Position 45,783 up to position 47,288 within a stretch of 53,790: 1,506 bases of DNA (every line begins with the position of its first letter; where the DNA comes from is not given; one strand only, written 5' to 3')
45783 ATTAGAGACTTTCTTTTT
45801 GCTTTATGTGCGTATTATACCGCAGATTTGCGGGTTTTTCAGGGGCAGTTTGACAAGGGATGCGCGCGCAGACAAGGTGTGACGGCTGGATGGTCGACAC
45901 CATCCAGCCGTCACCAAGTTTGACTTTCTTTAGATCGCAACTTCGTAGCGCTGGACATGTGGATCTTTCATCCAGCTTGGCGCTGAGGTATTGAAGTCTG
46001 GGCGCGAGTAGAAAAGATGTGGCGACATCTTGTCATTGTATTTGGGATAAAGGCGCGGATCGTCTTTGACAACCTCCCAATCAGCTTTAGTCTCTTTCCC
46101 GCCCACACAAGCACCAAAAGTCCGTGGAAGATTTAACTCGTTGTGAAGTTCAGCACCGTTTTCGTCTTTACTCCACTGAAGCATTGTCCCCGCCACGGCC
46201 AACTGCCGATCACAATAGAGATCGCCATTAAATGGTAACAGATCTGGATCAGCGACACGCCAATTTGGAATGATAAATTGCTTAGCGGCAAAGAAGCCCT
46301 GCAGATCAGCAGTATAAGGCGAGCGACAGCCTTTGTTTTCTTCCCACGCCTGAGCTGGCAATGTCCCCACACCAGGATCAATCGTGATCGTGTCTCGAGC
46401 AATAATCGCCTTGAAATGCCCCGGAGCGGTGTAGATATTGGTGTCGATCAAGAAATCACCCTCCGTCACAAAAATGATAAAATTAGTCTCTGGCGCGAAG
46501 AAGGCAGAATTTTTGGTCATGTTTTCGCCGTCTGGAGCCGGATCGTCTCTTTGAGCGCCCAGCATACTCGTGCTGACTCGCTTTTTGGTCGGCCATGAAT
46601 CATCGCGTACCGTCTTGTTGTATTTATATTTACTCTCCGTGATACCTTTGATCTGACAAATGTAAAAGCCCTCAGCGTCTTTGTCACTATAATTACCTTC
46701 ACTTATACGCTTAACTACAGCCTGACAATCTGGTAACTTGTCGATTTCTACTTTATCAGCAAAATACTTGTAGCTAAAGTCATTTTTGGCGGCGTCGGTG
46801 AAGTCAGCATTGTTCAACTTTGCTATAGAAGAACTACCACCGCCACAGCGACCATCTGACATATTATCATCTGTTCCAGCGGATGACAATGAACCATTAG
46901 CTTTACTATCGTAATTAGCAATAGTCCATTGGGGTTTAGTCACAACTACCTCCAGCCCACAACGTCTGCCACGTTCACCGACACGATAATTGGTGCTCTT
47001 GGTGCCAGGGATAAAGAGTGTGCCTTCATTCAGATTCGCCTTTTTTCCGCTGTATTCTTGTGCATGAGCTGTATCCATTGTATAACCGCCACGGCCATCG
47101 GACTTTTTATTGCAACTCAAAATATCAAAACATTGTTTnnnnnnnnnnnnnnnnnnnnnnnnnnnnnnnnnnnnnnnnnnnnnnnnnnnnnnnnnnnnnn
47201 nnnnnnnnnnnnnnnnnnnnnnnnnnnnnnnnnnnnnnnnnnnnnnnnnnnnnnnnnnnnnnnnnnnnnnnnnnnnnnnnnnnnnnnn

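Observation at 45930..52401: Three-gene operon encoding two membrane-anchored proteins and a 1552-aa secreted Cys/Tyr-rich giant: candidate undescribed cell-surface / host-interaction system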

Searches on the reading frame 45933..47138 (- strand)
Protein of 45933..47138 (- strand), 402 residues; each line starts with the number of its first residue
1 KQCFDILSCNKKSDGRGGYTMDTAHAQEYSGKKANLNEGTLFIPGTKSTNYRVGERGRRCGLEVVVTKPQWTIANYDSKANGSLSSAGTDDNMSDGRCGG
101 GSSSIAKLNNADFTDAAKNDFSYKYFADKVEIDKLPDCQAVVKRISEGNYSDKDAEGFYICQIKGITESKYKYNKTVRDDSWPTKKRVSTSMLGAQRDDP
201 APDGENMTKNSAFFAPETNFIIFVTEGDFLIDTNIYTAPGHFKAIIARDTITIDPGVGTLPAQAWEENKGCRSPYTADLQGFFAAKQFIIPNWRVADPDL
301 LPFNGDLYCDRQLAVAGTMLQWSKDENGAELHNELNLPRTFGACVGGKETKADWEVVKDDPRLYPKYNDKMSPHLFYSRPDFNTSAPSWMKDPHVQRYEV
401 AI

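Call 66: search_solved_structures(query=A7, max_evalue=10)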
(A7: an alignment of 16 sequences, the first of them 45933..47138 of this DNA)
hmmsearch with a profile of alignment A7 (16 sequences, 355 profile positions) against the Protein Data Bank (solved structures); distinct sequences matched with E-value up to 10: 1.
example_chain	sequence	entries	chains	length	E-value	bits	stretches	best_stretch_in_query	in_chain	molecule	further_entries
4v1n_R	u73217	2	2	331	0.51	12.8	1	11-135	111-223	TRANSCRIPTION INITIATION FACTOR IIF SUBUNIT BETA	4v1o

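Call 78: predict_structure(alignment_id=A7)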
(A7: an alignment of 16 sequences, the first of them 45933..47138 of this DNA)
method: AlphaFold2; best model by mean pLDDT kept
length: 402 residues; sequences in the alignment: 16
mean_pLDDT: 73.2   pTM: 0.77
mean pLDDT of the five models: 73.2, 70.6, 67.7, 66.8, 65.7
residues with pLDDT >= 90: 70; 70-90: 214; 50-70: 36; < 50: 82
segments of 3 or more residues with pLDDT < 50: 76-96, 99-118, 167-186, 199-209, 393-402
pLDDT, mean of each block of 10 residues (from residue 1): 75 86 90 66 84 87 84 52 28 39 35 40 83 90 87 89 65 41 56 60 37 87 91 90 92 89 83 85 90 77 80 87 77 78 73 85 87 82 83 47 32
secondary structure, 60 per line:
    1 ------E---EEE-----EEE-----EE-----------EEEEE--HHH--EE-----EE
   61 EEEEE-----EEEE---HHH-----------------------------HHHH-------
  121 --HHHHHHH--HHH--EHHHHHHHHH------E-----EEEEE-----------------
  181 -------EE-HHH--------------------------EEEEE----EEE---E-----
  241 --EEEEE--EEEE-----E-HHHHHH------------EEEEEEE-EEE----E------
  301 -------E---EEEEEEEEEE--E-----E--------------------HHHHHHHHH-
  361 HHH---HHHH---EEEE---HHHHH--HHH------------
elements in order: E11-13 E19-21 E40-44 E59-65 E71-74 H110-113 H123-129 H138-146 E159-163 E220-224 E229-231 E243-247 E250-253 H261-266 E279-285 E287-289 E312-321 H351-359 H367-370 E374-377 H381-385
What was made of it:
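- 45933..47138 (-): C-terminal module (residues 1151-1552), shared with smaller secreted Cys-rich proteins. The most conserved core is residues ~1370-1552 (window 45933-46481), ending .............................. AlphaFold2 pLDDT 73.2, pTM 0.77 (call 78).
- Checked: The conserved C-terminal unit is about 400 residues, not 260, and is mixed beta/alpha in the model (call 78).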

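Call 84: fold_search(model_id=the predicted structure, library=pdb)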
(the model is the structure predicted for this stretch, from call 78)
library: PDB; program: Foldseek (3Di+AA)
matches with E <= 10: 9; with E <= 0.001: 0
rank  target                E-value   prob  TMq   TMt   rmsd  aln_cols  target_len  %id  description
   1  2n3d_MODEL_1_A        1.9e+00  0.03  0.08  0.27  13.6       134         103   11  Atomic structure of the cytoskeletal bactofilin BacA revealed by solid-state NMR (released 2015-12-16)
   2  7rml_A                4.6e+00  0.00  0.07  0.08  21.0       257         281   10  Neisseria meningitidis Methylenetetrahydrofolate reductase in complex with FAD (released 2022-11-02)
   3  1jfv                  6.6e+00  0.01  0.08  0.18  14.9       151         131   12  X-Ray Structure of oxidised C10S, C15A arsenate reductase from pI258 (released 2001-10-03)
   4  5coq_C                7.4e+00  0.00  0.08  0.10  18.2       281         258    5  The effect of valine to alanine mutation on InhA enzyme crystallization pattern and substrate binding loop conformatio (released 2015-08-05)
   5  4naf_B                7.9e+00  0.00  0.07  0.10  18.0       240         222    7  PrcB from Geobacillus kaustophilus, apo structure (released 2014-06-25)
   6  8zw9_A                8.3e+00  0.01  0.09  0.08  11.1       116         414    6  RPS4-TIR induced At EDS1-PAD4-ADR1 heterotrimer (released 2024-11-06)
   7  6mzp_A                9.4e+00  0.01  0.08  0.10  15.2       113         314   10  Zebrafish betaglycan orphan domain structure from orthorhombic crystal form (released 2019-08-21)
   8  8hq2_D                1.0e+01  0.01  0.14  0.11  14.9       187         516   11  Crystal structure of human ADAM22 in complex with human LGI1 mutant (released 2023-12-13)
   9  2qv5_A                1.0e+01  0.00  0.08  0.11  21.3       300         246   12  Crystal structure of uncharacterized protein ATU2773 from Agrobacterium tumefaciens C58 (released 2007-08-21)

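Call 88: fold_search(model_id=the predicted structure, library=viral)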
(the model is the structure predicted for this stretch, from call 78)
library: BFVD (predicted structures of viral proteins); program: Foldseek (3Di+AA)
matches with E <= 10: 16; with E <= 0.001: 0
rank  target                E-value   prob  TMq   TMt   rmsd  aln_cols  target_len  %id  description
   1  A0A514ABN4            2.1e+00  0.03  0.10  0.06  10.1       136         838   13  (no name in the UniProt tables at hand)
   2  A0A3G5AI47            2.9e+00  0.01  0.08  0.09  21.2       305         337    8  Protein-ADP-ribose hydrolase [Sylvanvirus sp.]
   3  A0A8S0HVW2            3.6e+00  0.02  0.11  0.10  12.8       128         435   10  (no name in the UniProt tables at hand)
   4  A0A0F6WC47            3.6e+00  0.01  0.08  0.05  12.9       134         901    7  (no name in the UniProt tables at hand)
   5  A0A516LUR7            3.8e+00  0.00  0.07  0.09  18.4       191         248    9  (no name in the UniProt tables at hand)
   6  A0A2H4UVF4            3.8e+00  0.00  0.07  0.04  22.3       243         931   10  D5 family helicase-primase [Bodo saltans virus]
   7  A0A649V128            5.5e+00  0.01  0.08  0.05  16.5       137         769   11  (no name in the UniProt tables at hand)
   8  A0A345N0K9            5.5e+00  0.00  0.10  0.07  40.5       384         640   11  (no name in the UniProt tables at hand)
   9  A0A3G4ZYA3            5.8e+00  0.00  0.07  0.10  14.5       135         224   10  FNIP repeat-containing protein [Gaeavirus sp.]
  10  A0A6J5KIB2            6.5e+00  0.01  0.12  0.10  18.6       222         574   12  Uncharacterized protein [uncultured Caudovirales phage]
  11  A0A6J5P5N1            6.9e+00  0.02  0.09  0.10   4.6        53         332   13  Uncharacterized protein [uncultured Caudovirales phage]
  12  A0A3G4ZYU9            7.3e+00  0.00  0.08  0.13  12.1       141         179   12  FNIP repeat-containing protein [Gaeavirus sp.]
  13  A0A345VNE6            7.8e+00  0.00  0.06  0.05  16.4       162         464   11  (no name in the UniProt tables at hand)
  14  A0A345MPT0            8.2e+00  0.01  0.11  0.10  15.0       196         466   11  (no name in the UniProt tables at hand)
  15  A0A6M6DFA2            9.3e+00  0.03  0.06  0.14   2.7        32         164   12  (no name in the UniProt tables at hand)
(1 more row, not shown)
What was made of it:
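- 45933..47138 (-): Foldseek best E was 1.9 against PDB and 2.1 against BFVD (calls 84, 88).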

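Call 120: search_dna_similar(query=window:45933-47138:-, collection=phages, mode=protein, max_evalue=0.001, max_rows=5)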
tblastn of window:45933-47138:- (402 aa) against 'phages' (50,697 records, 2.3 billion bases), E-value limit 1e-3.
No match.

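Call 121: search_dna_similar(query=window:45933-47138:-, collection=plasmids, mode=protein, max_evalue=0.001, max_rows=5)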
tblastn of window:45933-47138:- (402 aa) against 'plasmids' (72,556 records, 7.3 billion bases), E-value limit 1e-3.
No match.
